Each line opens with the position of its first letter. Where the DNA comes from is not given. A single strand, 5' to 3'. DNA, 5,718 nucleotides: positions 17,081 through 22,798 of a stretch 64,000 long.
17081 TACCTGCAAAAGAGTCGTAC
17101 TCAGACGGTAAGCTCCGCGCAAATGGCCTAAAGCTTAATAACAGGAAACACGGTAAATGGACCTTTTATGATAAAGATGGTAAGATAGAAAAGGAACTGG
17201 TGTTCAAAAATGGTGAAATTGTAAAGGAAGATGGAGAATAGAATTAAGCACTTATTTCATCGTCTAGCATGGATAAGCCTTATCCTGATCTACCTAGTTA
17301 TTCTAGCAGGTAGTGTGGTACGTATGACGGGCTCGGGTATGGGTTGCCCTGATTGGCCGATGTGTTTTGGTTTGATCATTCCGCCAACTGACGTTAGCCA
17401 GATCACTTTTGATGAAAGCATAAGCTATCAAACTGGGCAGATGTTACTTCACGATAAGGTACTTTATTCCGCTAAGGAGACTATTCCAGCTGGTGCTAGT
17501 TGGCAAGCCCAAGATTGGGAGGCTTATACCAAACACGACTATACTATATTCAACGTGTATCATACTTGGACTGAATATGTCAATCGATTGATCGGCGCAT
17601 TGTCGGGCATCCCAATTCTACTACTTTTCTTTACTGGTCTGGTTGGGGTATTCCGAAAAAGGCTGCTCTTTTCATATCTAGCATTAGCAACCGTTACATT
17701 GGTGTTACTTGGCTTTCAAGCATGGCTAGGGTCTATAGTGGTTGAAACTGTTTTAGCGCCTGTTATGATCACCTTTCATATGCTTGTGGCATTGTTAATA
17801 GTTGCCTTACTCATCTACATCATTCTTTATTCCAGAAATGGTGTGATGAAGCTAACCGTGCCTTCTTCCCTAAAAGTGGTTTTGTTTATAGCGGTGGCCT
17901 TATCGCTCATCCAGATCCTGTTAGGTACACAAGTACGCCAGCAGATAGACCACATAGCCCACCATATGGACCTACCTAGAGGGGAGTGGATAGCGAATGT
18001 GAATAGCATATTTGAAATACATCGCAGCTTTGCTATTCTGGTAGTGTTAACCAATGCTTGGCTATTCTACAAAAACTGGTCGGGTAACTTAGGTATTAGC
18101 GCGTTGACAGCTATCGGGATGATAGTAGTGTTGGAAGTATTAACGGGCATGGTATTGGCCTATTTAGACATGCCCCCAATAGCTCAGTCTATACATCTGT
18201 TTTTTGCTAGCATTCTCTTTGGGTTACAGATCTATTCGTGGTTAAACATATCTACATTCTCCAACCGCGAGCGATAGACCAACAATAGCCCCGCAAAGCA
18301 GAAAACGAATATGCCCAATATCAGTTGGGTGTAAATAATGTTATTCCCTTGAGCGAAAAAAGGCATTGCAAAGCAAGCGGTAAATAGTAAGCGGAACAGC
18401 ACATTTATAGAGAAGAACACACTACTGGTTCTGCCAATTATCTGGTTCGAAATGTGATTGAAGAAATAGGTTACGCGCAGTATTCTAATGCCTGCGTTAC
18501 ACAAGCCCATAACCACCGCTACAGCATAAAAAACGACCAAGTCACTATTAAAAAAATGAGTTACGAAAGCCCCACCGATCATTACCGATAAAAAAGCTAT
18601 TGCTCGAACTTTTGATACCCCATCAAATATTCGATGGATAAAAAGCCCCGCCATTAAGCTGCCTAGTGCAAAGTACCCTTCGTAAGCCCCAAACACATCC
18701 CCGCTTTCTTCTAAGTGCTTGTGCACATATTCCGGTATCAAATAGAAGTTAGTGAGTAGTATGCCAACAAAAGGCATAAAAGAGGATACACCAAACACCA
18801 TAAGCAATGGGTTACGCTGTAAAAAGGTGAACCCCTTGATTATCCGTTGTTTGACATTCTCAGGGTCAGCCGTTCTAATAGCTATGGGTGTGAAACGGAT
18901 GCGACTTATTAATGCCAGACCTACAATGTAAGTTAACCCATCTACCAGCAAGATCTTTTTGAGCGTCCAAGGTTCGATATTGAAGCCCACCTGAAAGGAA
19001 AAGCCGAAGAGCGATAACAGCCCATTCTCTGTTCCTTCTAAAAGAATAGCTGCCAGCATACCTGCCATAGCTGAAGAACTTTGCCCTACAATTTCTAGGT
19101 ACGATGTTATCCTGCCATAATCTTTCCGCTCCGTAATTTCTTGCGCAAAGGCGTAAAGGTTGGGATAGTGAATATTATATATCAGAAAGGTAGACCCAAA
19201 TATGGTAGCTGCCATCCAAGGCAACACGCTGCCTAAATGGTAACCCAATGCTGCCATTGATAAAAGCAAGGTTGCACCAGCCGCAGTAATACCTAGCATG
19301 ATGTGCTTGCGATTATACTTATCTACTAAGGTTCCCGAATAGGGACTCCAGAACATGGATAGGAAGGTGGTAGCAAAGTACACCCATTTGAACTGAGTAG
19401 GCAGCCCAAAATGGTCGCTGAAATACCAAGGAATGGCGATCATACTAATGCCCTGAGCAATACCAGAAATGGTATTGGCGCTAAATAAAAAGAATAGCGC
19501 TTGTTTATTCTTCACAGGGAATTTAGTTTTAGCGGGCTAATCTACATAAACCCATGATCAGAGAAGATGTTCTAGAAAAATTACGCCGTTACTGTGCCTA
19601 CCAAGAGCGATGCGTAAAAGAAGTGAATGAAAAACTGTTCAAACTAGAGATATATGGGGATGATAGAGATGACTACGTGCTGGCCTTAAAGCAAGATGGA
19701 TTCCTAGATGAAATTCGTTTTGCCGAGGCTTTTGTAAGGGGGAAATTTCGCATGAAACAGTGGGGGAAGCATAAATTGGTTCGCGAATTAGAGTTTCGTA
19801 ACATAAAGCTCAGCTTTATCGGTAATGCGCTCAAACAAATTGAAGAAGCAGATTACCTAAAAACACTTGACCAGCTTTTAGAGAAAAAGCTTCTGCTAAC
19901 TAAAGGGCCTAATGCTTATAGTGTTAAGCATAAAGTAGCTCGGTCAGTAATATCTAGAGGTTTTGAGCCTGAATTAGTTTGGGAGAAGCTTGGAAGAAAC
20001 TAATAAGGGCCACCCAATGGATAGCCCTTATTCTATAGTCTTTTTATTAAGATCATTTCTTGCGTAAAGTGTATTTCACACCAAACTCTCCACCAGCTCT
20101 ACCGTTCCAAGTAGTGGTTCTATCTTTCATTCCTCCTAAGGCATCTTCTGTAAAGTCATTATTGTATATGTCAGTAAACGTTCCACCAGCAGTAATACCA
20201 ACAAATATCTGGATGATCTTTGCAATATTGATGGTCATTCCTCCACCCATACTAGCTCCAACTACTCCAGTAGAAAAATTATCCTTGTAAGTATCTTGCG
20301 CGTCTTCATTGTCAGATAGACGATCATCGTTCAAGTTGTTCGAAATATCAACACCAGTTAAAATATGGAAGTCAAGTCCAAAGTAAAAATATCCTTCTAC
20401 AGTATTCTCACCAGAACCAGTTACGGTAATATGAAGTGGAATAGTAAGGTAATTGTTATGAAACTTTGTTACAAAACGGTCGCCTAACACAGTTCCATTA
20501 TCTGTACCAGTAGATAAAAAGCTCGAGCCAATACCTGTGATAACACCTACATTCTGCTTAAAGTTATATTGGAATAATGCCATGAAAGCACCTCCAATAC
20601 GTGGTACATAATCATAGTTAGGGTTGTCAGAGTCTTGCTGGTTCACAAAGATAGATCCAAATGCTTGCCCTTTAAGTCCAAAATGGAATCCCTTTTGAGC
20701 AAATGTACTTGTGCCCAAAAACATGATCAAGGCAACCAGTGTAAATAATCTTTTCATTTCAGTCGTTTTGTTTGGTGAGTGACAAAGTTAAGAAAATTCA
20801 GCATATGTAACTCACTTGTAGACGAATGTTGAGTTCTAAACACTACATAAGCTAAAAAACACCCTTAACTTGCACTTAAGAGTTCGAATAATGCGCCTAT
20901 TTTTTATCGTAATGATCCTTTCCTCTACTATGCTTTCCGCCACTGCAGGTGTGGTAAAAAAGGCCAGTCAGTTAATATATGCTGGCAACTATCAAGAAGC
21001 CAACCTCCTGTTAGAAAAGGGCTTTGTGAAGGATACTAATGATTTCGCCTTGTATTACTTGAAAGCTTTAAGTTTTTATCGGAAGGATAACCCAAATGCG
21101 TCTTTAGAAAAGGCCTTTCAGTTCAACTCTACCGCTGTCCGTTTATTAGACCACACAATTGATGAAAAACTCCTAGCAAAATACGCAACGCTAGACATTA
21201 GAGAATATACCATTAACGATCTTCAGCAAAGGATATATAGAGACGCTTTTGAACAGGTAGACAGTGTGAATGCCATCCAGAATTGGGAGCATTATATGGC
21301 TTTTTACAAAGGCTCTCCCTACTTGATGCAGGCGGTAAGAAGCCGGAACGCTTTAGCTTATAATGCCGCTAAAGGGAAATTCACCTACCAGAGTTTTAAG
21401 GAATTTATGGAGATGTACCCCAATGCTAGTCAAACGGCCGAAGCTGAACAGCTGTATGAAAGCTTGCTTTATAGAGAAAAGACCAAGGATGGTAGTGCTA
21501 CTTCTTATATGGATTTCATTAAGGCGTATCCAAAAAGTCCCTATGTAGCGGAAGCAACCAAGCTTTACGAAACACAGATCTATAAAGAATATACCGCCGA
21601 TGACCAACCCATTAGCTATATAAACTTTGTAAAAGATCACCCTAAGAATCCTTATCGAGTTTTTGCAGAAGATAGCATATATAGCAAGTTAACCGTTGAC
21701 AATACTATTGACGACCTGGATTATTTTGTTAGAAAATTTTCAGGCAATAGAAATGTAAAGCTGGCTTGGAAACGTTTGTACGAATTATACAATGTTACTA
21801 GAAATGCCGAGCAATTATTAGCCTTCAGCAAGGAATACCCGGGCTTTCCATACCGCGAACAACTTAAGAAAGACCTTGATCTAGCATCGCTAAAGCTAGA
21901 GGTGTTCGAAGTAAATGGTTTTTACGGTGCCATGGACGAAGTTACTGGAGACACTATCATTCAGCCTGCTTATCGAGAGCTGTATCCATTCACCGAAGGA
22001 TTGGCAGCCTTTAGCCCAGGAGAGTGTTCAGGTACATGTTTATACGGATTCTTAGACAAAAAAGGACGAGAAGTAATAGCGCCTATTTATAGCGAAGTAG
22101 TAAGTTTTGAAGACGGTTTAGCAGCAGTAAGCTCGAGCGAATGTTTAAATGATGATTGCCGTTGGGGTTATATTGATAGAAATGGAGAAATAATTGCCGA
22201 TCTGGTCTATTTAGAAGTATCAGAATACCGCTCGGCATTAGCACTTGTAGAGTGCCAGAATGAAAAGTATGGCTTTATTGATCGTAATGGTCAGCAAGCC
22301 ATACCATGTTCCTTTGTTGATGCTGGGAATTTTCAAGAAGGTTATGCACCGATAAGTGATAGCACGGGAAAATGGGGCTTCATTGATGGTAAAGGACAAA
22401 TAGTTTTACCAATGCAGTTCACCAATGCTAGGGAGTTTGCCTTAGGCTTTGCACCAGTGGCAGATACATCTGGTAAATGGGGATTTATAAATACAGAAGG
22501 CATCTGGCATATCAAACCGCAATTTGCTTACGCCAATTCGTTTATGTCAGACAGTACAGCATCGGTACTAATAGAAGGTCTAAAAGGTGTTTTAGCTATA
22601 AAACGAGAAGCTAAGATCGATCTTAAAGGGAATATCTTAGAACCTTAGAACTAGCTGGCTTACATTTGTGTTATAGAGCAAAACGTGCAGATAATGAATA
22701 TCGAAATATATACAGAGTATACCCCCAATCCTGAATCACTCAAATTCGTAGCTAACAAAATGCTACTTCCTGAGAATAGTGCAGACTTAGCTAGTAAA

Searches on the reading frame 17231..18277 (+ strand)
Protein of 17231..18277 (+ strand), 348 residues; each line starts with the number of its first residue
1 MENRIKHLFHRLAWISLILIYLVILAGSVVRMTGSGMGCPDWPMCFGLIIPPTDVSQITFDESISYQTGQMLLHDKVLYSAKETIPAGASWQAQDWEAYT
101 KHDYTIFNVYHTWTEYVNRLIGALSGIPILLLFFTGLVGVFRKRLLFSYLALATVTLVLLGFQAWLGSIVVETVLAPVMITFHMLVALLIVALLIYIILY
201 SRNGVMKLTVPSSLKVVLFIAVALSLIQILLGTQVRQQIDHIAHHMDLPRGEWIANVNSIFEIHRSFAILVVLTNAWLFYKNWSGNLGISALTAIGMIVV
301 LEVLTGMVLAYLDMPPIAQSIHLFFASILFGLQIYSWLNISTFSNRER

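Call 66: search_protein_families(library=pfam, proteins=[window:17231-18277:+], max_evalue=0.000001)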
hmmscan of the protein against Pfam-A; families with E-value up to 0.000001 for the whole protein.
window:17231-18277:+ (348 aa): 1 family
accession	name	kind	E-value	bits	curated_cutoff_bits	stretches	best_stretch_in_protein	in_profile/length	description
PF02628.20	COX15-CtaA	-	6.6e-42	144.1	29.9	2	106-333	69-321/322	Cytochrome oxidase assembly protein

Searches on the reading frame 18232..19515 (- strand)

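Call 66: search_protein_families(library=pfam, proteins=[window:18232-19515:-], max_evalue=0.000001)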
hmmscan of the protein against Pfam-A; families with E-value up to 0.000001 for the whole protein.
window:18232-19515:- (427 aa): 1 family
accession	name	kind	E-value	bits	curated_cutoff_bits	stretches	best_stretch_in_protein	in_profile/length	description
PF07690.21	MFS_1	-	2.9e-18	66.3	33.4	1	10-377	1-345/347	Major Facilitator Superfamily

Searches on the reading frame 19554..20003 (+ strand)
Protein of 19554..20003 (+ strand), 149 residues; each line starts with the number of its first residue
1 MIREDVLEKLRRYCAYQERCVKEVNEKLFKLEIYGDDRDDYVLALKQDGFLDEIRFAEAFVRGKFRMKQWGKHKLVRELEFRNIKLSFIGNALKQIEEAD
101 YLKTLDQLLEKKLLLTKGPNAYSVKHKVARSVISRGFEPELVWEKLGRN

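Call 66: search_protein_families(library=pfam, proteins=[window:19554-20003:+], max_evalue=0.000001)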
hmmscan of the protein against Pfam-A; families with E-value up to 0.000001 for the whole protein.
window:19554-20003:+ (149 aa): 1 family
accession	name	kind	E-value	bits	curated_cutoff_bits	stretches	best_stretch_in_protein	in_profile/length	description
PF02631.22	RecX_HTH2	-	6.9e-09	36.2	26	1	52-92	1-41/42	RecX, second three-helix domain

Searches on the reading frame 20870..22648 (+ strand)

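Call 67: search_protein_families(library=pfam, proteins=[window:20870-22648:+], max_evalue=0.000001)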
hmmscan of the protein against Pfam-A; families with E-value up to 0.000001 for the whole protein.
window:20870-22648:+ (592 aa): 1 family
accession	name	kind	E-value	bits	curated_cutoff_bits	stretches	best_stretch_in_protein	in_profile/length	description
PF14903.11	WG_beta_rep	-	7.5e-47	157.4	25.6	2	392-421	1-30/35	WG containing repeat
